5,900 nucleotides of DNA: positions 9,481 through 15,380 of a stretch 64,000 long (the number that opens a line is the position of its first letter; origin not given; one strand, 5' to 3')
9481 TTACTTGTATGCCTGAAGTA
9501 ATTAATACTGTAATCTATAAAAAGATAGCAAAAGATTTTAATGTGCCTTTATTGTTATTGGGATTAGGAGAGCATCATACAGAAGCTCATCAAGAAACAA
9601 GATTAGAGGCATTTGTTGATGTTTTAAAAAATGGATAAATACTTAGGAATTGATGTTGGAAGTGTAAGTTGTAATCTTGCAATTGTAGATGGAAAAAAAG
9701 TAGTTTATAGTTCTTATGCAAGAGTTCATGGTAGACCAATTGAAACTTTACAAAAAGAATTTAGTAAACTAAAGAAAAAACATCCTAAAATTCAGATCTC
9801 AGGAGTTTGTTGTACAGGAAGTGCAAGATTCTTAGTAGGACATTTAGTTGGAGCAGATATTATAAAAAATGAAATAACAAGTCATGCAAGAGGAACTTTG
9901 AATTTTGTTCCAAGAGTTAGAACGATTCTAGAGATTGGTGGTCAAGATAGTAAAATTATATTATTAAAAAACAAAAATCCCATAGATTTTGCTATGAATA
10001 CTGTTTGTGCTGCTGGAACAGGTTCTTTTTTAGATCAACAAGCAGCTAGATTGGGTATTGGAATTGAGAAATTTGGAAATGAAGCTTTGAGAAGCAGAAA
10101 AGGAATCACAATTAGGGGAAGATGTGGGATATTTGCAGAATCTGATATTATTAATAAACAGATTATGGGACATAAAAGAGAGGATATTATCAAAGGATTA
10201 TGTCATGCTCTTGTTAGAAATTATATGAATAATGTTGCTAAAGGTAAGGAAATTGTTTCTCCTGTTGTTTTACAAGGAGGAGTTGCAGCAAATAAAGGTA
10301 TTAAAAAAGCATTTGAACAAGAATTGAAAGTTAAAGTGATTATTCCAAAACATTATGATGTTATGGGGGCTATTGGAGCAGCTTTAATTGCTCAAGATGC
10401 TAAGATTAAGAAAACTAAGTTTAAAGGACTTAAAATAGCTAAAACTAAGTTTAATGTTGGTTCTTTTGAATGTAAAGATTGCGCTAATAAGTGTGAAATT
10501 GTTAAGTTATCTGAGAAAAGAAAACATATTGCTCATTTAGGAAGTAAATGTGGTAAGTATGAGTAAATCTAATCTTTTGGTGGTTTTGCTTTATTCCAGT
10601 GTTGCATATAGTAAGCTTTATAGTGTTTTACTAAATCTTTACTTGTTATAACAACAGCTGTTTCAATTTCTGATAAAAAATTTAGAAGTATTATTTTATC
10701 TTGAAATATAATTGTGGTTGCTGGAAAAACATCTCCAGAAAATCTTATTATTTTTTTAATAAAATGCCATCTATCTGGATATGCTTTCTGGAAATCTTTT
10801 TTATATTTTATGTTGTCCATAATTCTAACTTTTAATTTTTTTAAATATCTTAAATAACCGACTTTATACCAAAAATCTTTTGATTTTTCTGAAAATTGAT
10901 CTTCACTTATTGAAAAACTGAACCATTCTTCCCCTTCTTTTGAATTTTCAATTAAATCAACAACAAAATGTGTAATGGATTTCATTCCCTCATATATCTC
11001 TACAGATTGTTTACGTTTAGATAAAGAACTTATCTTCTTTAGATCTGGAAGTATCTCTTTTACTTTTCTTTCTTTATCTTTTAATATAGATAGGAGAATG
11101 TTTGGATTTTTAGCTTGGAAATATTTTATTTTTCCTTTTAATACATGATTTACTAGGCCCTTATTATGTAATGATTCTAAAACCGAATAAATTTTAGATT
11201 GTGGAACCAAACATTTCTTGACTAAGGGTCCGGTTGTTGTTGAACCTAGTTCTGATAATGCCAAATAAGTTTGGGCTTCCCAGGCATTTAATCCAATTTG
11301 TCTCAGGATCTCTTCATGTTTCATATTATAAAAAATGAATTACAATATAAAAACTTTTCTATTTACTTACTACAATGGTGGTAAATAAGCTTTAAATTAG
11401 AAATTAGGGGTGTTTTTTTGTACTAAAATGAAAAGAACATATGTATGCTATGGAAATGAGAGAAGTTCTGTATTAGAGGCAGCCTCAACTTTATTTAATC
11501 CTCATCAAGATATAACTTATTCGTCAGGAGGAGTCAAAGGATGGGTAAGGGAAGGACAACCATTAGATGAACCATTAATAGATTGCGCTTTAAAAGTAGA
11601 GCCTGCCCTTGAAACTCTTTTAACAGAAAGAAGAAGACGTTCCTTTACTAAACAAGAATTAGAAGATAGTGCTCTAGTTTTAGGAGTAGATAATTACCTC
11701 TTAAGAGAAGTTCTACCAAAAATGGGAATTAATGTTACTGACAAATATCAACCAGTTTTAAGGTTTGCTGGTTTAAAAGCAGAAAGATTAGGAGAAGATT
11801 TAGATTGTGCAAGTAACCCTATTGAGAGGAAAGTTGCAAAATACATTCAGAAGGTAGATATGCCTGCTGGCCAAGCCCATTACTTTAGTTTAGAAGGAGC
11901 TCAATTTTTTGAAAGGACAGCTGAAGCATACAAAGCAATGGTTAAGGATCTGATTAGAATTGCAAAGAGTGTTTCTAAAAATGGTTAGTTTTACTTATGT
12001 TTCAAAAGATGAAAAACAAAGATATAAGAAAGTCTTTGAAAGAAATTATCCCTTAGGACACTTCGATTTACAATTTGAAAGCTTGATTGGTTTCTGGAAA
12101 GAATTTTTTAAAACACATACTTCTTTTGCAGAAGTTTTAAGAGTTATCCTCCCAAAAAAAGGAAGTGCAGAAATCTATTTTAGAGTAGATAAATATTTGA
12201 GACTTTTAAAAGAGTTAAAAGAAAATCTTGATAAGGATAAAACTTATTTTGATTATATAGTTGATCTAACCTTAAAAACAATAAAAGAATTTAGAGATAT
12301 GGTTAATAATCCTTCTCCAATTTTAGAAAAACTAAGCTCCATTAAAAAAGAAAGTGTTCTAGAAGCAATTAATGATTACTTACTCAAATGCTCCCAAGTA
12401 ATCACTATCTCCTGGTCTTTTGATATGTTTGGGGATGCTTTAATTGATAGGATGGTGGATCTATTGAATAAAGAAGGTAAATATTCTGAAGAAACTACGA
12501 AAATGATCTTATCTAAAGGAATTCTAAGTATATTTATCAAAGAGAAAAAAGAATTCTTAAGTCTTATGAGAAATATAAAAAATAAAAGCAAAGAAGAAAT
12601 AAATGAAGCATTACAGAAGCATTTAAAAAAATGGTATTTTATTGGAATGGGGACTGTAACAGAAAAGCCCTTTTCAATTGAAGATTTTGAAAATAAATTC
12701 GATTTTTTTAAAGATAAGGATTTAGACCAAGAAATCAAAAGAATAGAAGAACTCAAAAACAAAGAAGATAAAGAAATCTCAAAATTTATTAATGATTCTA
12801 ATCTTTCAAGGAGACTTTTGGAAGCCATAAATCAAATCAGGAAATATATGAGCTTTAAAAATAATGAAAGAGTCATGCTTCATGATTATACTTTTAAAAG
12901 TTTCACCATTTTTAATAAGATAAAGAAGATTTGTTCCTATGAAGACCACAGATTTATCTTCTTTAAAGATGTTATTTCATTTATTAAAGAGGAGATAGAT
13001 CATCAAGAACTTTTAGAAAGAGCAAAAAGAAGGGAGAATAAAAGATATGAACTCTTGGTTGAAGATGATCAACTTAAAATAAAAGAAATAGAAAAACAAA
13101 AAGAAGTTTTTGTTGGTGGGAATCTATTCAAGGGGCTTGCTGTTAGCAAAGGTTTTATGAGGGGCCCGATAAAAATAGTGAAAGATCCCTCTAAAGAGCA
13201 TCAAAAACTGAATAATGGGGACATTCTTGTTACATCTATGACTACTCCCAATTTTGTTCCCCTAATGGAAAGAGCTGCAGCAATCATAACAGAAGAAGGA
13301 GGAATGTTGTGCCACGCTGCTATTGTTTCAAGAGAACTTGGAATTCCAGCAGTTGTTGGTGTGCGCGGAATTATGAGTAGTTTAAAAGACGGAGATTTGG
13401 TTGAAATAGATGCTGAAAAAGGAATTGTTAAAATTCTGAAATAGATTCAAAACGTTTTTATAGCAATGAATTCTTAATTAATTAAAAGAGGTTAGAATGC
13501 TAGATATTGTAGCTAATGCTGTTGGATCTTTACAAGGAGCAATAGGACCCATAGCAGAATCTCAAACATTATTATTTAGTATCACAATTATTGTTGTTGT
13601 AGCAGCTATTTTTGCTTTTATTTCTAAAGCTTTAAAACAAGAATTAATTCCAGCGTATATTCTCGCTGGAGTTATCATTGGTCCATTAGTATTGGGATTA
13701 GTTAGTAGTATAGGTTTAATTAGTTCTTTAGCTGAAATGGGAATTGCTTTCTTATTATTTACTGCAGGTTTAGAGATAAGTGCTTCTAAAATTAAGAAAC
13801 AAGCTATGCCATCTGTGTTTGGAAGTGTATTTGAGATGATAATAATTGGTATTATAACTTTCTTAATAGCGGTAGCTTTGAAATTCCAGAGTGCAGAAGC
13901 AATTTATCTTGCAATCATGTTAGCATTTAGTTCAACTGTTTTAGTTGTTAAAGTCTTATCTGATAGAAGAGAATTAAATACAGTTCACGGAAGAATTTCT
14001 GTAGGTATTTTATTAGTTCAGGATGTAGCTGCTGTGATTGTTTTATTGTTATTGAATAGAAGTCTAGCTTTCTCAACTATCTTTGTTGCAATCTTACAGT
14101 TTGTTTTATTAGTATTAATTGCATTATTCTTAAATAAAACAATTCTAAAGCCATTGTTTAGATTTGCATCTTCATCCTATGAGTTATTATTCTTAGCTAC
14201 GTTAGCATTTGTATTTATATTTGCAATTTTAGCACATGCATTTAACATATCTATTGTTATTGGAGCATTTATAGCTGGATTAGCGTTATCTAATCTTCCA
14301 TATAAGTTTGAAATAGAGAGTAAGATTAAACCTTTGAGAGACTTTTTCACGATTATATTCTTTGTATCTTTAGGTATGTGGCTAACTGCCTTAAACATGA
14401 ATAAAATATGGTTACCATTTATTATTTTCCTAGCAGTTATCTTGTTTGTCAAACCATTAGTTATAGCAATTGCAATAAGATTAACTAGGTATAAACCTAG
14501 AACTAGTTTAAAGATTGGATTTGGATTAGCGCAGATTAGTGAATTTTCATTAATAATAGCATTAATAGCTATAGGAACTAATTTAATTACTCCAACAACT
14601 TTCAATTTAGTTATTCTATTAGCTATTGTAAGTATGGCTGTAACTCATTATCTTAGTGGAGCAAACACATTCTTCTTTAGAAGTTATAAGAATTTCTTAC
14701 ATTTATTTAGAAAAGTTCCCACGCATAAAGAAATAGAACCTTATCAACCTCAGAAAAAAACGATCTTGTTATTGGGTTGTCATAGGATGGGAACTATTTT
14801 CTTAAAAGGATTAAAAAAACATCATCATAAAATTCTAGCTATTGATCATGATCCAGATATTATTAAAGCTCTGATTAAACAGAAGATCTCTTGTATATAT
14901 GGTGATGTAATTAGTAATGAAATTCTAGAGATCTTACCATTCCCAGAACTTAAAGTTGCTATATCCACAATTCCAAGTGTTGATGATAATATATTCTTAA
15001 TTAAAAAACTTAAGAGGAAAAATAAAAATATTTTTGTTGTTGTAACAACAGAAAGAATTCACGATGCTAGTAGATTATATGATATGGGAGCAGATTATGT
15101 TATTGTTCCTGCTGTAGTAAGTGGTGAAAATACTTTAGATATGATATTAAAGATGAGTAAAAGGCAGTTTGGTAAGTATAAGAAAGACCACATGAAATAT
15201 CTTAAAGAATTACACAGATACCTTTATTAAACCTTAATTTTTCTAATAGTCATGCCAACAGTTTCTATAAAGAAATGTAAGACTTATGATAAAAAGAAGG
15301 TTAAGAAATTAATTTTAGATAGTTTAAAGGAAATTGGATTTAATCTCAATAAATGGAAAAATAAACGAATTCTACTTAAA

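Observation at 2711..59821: Two protein-composition classes: about 25 R/G/P/D/E/W-rich ORFans interleaved singly among K/I/N-rich core genes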

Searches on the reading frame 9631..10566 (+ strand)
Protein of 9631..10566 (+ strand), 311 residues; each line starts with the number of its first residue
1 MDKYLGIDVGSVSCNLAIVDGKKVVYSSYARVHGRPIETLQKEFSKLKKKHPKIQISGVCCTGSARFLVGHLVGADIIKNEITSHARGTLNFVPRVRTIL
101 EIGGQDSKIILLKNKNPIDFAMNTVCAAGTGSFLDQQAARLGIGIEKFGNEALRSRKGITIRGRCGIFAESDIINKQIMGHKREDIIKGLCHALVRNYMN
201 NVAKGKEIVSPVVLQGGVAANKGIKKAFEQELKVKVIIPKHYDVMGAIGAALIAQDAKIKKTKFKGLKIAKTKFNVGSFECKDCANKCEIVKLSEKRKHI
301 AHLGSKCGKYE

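Call 7: find_encoding_contigs(protein=window:9631-10566:+, flank=10000, max_places=4)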
Protein window:9631-10566:+ (311 aa): no gene with exactly this product is on record in the collection.

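Call 15: search_protein_families(library=pfam, max_evalue=0.001, proteins=[window:9631-10566:+])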
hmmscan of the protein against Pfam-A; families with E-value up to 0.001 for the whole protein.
window:9631-10566:+ (311 aa): 1 family
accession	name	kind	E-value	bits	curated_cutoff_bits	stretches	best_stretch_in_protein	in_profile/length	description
PF01869.26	BcrAD_BadFG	-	3.3e-44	151.9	31.5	1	5-254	1-271/271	BadF/BadG/BcrA/BcrD ATPase family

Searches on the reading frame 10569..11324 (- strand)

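Call 15: search_protein_families(library=pfam, max_evalue=0.001, proteins=[window:10569-11324:-])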
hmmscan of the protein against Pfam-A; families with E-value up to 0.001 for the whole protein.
window:10569-11324:- (251 aa): 1 family
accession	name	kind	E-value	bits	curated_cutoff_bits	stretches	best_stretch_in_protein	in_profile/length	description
PF01978.25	TrmB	-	1.9e-13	50.5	25.6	1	7-74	1-67/68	Sugar-specific transcriptional regulator TrmB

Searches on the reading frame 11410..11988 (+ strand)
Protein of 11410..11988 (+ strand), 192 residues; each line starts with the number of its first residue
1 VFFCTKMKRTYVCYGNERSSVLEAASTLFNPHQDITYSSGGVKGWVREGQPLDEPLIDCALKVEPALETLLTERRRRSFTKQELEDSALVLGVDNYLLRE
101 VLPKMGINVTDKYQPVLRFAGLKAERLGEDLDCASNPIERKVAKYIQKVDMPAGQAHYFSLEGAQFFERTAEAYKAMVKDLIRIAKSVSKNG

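Call 10: search_protein_families(library=pfam, max_evalue=0.01, proteins=[window:11410-11988:+])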
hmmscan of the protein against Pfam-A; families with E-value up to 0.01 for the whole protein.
window:11410-11988:+ (192 aa): 0 families

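Call 69: search_protein_families(library=phrogs, max_evalue=0.01, proteins=[window:11410-11988:+])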
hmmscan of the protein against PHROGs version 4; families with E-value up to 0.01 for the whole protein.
window:11410-11988:+ (192 aa): 0 families

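Call 82: search_protein_families(library=padloc, max_evalue=0.01, proteins=[window:11410-11988:+])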
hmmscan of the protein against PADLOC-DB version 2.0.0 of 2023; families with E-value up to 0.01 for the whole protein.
window:11410-11988:+ (192 aa): 0 families

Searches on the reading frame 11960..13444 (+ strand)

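Call 15: search_protein_families(library=pfam, max_evalue=0.001, proteins=[window:11960-13444:+])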
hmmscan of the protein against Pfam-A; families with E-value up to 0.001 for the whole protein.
window:11960-13444:+ (494 aa): 1 family
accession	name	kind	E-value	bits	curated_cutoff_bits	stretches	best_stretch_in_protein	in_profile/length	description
PF00391.29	PEP-utilizers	-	5.5e-27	93.6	23.1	1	418-488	2-72/72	PEP-utilising enzyme, mobile domain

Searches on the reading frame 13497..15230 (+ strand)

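Call 15: search_protein_families(library=pfam, max_evalue=0.001, proteins=[window:13497-15230:+])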
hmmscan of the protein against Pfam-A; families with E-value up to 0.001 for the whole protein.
window:13497-15230:+ (577 aa): 2 families
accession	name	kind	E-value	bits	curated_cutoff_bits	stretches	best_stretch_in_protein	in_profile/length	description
PF00999.27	Na_H_Exchanger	-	5.9e-53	180.5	26.2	1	34-383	2-370/375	Sodium/hydrogen exchanger, transmembrane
PF02254.24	TrkA_N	-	1.5e-18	67.6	23.8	1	423-538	1-116/116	TrkA-N domain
